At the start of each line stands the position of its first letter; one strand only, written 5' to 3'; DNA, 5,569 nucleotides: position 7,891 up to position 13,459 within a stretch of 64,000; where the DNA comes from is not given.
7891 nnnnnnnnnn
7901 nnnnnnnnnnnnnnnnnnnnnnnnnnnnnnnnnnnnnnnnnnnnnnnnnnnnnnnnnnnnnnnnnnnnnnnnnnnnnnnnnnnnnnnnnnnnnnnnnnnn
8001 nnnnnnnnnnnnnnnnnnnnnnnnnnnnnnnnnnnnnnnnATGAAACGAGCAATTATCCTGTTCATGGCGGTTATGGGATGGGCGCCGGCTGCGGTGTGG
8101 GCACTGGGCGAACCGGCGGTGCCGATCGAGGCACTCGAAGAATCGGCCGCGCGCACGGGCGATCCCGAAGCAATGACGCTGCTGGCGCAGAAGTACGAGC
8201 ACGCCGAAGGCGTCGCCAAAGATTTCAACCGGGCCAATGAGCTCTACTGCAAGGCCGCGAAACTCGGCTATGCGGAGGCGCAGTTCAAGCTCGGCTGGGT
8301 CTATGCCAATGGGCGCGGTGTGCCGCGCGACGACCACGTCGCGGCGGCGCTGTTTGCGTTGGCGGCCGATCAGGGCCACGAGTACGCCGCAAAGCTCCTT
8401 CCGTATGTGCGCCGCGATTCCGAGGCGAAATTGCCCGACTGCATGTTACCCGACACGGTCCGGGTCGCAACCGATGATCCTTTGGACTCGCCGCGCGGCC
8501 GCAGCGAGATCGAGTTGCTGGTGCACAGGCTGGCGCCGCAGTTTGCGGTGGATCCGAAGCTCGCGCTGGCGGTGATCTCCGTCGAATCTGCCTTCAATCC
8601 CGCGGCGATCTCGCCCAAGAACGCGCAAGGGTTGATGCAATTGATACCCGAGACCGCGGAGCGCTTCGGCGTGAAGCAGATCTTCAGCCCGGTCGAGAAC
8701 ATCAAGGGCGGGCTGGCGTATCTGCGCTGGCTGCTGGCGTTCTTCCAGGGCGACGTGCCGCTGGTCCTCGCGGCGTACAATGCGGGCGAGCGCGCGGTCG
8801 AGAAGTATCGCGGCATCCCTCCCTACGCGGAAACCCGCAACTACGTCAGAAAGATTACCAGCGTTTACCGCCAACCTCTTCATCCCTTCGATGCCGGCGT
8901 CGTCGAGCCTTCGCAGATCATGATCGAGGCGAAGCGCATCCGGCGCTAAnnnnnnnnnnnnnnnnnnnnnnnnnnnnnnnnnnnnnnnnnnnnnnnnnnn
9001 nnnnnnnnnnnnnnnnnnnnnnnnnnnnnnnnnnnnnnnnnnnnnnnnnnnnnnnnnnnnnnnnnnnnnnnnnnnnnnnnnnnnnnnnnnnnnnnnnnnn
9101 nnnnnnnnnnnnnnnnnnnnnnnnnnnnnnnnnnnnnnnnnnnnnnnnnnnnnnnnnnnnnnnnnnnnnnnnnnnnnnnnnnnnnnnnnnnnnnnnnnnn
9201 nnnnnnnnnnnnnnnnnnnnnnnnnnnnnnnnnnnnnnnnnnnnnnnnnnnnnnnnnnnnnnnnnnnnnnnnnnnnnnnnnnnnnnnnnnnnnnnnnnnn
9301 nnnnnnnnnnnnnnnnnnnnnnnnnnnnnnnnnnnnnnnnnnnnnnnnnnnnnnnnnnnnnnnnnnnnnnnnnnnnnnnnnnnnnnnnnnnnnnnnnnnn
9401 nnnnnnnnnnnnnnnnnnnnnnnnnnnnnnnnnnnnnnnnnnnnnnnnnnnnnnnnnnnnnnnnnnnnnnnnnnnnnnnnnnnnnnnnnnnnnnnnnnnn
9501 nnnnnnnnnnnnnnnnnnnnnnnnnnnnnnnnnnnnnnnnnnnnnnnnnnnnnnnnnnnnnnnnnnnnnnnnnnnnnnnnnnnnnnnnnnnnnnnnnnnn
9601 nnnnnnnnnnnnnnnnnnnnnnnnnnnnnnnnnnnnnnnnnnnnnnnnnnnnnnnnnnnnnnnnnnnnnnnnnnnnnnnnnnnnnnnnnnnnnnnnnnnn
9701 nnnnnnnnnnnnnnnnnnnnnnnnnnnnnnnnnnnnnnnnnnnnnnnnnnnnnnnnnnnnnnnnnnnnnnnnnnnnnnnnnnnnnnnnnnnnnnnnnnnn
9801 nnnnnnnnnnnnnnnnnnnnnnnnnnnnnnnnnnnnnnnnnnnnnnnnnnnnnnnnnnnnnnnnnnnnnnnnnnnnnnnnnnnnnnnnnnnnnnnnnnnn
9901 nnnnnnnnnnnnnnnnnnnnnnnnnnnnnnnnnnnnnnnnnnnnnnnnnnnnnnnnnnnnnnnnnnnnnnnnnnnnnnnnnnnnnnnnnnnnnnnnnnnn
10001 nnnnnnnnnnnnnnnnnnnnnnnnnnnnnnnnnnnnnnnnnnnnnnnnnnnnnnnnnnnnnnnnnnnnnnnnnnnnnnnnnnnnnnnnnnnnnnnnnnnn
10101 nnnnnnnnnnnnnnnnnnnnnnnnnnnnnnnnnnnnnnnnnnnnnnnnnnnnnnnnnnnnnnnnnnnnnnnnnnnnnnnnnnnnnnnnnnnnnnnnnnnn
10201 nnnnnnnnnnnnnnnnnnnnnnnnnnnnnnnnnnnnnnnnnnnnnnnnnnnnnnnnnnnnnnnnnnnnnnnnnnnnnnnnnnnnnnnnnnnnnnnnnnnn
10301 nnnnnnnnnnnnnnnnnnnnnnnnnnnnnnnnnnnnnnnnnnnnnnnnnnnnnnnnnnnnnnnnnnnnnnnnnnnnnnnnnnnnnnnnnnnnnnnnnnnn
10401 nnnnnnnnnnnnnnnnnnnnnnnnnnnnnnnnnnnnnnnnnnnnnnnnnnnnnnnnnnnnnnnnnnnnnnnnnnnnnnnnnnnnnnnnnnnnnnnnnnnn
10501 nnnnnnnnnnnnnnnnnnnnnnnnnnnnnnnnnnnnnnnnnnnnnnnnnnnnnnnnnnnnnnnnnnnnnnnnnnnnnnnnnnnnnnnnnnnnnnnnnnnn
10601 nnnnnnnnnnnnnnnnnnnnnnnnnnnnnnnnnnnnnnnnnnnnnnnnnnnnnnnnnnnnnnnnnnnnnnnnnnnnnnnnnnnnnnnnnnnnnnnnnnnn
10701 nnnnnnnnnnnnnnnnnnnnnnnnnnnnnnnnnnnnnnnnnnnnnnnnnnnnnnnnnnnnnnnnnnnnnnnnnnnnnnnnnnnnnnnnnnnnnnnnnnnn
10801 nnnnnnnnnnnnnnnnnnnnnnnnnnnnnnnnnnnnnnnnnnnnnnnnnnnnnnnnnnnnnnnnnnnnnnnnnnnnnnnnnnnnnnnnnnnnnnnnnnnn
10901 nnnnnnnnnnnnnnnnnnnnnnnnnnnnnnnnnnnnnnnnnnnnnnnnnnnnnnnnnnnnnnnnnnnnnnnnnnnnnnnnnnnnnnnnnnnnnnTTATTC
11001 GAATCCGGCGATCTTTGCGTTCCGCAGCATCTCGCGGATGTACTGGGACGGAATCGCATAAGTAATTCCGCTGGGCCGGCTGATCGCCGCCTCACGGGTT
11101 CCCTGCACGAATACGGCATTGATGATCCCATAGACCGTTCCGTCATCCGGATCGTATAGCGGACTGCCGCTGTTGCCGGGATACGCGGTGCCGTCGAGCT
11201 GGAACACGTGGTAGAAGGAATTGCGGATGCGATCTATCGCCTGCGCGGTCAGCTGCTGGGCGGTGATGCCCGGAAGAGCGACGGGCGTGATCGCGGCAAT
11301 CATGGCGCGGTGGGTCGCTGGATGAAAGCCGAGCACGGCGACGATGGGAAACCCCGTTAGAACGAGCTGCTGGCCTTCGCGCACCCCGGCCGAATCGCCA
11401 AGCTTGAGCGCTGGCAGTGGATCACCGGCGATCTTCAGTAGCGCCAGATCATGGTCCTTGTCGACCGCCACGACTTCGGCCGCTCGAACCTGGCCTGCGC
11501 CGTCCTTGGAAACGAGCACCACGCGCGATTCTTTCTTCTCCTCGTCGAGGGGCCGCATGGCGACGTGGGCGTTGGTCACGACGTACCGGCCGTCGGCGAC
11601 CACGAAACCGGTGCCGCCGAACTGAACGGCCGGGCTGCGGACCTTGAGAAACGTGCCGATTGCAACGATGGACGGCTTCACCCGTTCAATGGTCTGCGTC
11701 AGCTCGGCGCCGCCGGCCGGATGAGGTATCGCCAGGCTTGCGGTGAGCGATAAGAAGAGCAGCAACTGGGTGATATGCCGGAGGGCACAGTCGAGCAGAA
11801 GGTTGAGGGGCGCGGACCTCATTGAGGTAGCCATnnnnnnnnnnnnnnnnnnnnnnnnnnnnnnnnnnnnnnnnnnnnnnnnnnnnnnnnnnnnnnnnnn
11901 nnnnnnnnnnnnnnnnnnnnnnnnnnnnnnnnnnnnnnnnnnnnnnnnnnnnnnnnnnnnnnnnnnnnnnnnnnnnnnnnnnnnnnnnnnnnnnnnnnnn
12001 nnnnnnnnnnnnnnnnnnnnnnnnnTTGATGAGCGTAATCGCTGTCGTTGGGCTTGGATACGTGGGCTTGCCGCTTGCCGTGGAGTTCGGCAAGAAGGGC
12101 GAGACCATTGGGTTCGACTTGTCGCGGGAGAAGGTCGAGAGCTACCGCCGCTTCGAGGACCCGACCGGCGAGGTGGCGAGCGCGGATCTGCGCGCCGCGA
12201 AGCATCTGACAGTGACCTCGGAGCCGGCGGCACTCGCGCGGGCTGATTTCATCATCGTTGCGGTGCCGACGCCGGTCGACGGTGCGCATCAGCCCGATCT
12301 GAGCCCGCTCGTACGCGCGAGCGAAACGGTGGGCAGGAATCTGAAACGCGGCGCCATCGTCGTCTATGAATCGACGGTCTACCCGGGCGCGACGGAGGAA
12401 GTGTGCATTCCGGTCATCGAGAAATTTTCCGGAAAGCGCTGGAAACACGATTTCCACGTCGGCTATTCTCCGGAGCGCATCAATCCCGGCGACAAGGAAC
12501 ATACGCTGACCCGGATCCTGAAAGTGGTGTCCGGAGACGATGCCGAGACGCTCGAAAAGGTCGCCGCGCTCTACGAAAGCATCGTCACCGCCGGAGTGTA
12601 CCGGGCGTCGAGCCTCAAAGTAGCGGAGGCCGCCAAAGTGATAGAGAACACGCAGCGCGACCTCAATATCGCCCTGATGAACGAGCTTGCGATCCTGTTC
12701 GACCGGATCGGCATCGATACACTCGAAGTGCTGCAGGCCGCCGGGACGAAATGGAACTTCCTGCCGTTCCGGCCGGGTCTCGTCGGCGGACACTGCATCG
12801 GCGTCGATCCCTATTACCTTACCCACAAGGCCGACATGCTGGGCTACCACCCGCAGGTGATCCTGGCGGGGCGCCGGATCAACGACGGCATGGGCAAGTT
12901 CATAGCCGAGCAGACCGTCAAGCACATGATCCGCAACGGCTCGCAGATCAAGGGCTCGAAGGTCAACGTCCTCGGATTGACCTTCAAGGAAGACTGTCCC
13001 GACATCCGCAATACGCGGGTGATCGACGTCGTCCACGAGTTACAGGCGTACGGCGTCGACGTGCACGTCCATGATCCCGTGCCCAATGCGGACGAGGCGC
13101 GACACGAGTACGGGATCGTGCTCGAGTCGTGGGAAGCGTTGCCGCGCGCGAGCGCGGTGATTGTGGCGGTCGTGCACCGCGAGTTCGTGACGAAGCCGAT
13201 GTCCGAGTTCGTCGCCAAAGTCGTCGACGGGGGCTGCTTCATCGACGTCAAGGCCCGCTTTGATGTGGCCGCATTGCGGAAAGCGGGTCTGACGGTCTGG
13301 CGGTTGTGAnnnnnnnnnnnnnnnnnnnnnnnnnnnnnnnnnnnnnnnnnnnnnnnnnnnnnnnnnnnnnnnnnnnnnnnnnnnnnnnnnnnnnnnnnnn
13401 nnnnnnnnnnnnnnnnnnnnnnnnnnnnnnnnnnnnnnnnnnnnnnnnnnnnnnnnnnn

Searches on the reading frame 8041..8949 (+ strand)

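Call 37: search_protein_families(library=ncbifam, proteins=[window:8041-8949:+], max_evalue=1e-8)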
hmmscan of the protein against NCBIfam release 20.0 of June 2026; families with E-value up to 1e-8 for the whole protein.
window:8041-8949:+ (302 aa): 5 families
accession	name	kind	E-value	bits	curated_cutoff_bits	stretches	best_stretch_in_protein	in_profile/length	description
NF047373.1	BB0259_flg_lyt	exception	4.4e-22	78.7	234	1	160-274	551-683/705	flagellar assembly lytic transglycosylase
NF008112.0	PRK10859.1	equivalog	6.5e-12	44.6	354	1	170-250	301-387/483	membrane-bound lytic murein transglycosylase MltF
NF008050.0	PRK10783.1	equivalog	1e-11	43.8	508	1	180-253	126-205/457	murein transglycosylase D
NF008631.0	PRK11619.1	equivalog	1.9e-11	43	536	1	169-258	491-590/644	murein transglycosylase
NF008670.0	PRK11671.1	equivalog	5.2e-11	42.3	375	1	160-234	195-280/359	membrane-bound lytic murein transglycosylase MltC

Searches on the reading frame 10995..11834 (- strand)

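Call 37: search_protein_families(library=ncbifam, proteins=[window:10995-11834:-], max_evalue=1e-8)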
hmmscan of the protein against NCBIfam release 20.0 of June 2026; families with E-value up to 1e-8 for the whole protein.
window:10995-11834:- (279 aa): 7 families
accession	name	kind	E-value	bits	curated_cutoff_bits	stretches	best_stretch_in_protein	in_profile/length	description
NF033740.0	MarP_fam_protase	equivalog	6.4e-21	74.8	250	1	35-241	176-354/390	MarP family serine protease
TIGR02037.1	degP_htrA_DO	subfamily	6.4e-18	64.9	416.2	1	69-272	57-226/434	Do family serine endopeptidase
NF041521.1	HhoA_HhoB_HtrA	equivalog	1.8e-14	53.8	450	1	72-268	57-218/335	HhoA/HhoB/HtrA family serine endopeptidase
NF047968.1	SerProtHtrA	equivalog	3.2e-14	53.1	470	1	70-262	85-253/357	serine protease HtrA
NF050055.1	SerProtHtrAMycob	equivalog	4.3e-14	52.3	800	1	46-269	205-402/502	serine protease HtrA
NF040960.1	MamE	equivalog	4.4e-14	52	800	1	43-271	95-291/659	magnetosome formation protease MamE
TIGR02038.1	protease_degS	equivalog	1.2e-10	41.1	422.95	1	66-271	72-244/351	outer membrane-stress sensor serine endopeptidase DegS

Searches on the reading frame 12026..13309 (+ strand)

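Call 17: search_protein_families(library=ncbifam, proteins=[window:12026-13309:+], max_evalue=0.00001)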
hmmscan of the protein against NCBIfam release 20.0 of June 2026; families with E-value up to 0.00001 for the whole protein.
window:12026-13309:+ (427 aa): 7 families
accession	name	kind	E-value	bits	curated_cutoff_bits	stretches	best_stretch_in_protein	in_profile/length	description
NF011729.0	PRK15182.1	equivalog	1.4e-154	515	592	1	5-389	9-393/425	Vi polysaccharide biosynthesis UDP-N-acetylglucosamine C-6 dehydrogenase TviB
TIGR03026.1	NDP-sugDHase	subfamily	4.2e-117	391.4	189.8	1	5-408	3-411/413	nucleotide sugar dehydrogenase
NF040825.1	UDPMaNacDH_Arch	equivalog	1.9e-60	204.9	750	1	5-391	3-381/418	UDP-N-acetyl-D-mannosamine dehydrogenase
NF008286.0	PRK11064.1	equivalog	9.6e-54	182.5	459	1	3-398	4-410/420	UDP-N-acetyl-D-mannosamine dehydrogenase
NF041297.1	UDPGDh_AglM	equivalog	2.7e-45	155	670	1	5-389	3-397/429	UDP-glucose 6-dehydrogenase AglM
NF047673.2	TeichurnBiosyTuaD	equivalog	1.5e-33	116.6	700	1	2-423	1-425/439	UDP-glucose 6-dehydrogenase TuaD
NF011631.0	PRK15057.1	equivalog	1.6e-07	30.8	757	1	5-356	3-342/388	UDP-glucose 6-dehydrogenase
